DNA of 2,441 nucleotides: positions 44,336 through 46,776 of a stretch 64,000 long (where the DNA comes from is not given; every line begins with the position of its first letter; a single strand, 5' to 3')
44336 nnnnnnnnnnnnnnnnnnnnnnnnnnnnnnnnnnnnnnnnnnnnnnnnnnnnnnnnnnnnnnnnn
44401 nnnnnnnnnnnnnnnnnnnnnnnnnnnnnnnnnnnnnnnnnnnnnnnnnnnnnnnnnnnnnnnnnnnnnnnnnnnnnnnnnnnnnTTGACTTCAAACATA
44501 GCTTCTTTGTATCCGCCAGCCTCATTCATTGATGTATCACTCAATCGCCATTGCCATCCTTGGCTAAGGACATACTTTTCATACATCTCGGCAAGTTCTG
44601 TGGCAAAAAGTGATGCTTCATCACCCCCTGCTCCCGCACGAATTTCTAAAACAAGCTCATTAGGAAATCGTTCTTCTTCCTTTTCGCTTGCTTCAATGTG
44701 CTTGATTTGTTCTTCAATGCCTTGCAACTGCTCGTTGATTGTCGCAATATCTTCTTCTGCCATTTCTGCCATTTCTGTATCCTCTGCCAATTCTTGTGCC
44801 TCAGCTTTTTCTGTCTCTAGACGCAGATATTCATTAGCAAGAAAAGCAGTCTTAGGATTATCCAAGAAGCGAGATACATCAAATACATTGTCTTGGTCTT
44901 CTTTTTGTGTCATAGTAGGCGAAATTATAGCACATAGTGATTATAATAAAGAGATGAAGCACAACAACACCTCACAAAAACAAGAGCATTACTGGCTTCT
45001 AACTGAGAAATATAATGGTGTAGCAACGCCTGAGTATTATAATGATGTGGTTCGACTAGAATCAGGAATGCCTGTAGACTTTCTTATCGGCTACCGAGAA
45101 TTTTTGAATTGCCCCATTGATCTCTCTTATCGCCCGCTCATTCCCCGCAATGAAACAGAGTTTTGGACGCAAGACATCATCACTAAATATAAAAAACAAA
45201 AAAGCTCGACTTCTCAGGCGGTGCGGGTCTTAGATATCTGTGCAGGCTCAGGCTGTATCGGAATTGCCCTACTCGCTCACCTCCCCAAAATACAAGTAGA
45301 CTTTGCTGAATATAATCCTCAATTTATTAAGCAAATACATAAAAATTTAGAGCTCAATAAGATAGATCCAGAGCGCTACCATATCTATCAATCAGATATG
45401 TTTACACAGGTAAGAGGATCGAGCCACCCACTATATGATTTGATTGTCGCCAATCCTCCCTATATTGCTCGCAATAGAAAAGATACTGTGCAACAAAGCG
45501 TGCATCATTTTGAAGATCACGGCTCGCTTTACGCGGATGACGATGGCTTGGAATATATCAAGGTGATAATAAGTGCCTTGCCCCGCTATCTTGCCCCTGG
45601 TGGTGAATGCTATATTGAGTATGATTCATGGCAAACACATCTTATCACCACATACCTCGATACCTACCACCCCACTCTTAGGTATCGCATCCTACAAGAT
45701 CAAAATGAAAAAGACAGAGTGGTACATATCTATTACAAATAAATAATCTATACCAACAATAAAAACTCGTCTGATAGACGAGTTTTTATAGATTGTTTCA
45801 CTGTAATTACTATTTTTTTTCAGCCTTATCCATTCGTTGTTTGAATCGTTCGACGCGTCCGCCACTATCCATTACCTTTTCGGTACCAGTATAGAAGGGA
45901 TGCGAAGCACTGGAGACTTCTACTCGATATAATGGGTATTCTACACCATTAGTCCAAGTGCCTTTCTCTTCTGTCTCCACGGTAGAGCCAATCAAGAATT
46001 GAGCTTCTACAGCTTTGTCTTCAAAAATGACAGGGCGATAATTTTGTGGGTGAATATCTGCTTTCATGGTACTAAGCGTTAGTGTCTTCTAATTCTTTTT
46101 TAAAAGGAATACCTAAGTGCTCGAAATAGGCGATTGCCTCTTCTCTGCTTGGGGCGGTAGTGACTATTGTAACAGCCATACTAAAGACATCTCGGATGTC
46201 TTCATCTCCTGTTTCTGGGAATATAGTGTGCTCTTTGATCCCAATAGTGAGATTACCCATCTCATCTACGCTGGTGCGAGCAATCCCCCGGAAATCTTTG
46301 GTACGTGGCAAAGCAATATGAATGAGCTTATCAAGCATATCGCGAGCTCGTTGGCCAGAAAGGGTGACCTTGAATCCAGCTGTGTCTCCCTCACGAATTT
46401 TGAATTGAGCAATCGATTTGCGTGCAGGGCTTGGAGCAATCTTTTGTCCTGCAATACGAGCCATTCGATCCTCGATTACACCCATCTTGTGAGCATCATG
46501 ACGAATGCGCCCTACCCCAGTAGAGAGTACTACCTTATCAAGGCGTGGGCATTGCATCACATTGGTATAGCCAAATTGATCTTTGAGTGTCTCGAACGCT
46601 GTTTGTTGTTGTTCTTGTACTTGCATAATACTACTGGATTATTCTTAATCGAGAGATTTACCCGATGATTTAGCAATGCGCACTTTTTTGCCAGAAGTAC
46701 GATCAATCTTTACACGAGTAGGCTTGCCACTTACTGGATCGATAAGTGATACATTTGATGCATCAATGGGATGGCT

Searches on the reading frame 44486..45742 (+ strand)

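Call 105: search_protein_families(library=pfam, proteins=[window:44486-45742:+], max_evalue=0.0001)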
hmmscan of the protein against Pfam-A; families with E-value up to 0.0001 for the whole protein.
window:44486-45742:+ (418 aa): 6 families
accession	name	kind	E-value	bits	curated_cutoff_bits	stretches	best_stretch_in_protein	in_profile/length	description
PF05175.20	MTS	-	1.4e-12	48.1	23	1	244-347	31-135/170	Methyltransferase small domain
PF03602.21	Cons_hypoth95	-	3.7e-07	30.4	24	1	244-342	41-136/182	Conserved hypothetical protein 95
PF02384.22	N6_Mtase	-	4.7e-06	26.6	20.4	1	224-363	26-171/311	N-6 DNA Methylase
PF10294.15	Methyltransf_16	-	4.5e-05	23.7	21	1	236-293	38-94/174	Lysine methyltransferase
PF08242.18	Methyltransf_12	-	6.9e-05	24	30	0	249-323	1-72/98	Methyltransferase domain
PF05971.18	Methyltransf_10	-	8.2e-05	22.5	23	0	221-332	82-193/299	RNA methyltransferase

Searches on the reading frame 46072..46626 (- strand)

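Call 105: search_protein_families(library=pfam, proteins=[window:46072-46626:-], max_evalue=0.0001)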
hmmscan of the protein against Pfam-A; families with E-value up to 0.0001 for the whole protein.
window:46072-46626:- (184 aa): 2 families
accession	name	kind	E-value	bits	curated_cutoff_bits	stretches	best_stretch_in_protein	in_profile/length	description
PF00673.26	Ribosomal_L5_C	-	4.2e-27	94.6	27.8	1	83-175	2-94/94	ribosomal L5P family C-terminus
PF00281.24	Ribosomal_L5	-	4.5e-15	56.1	34.9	1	22-78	1-57/57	Ribosomal protein L5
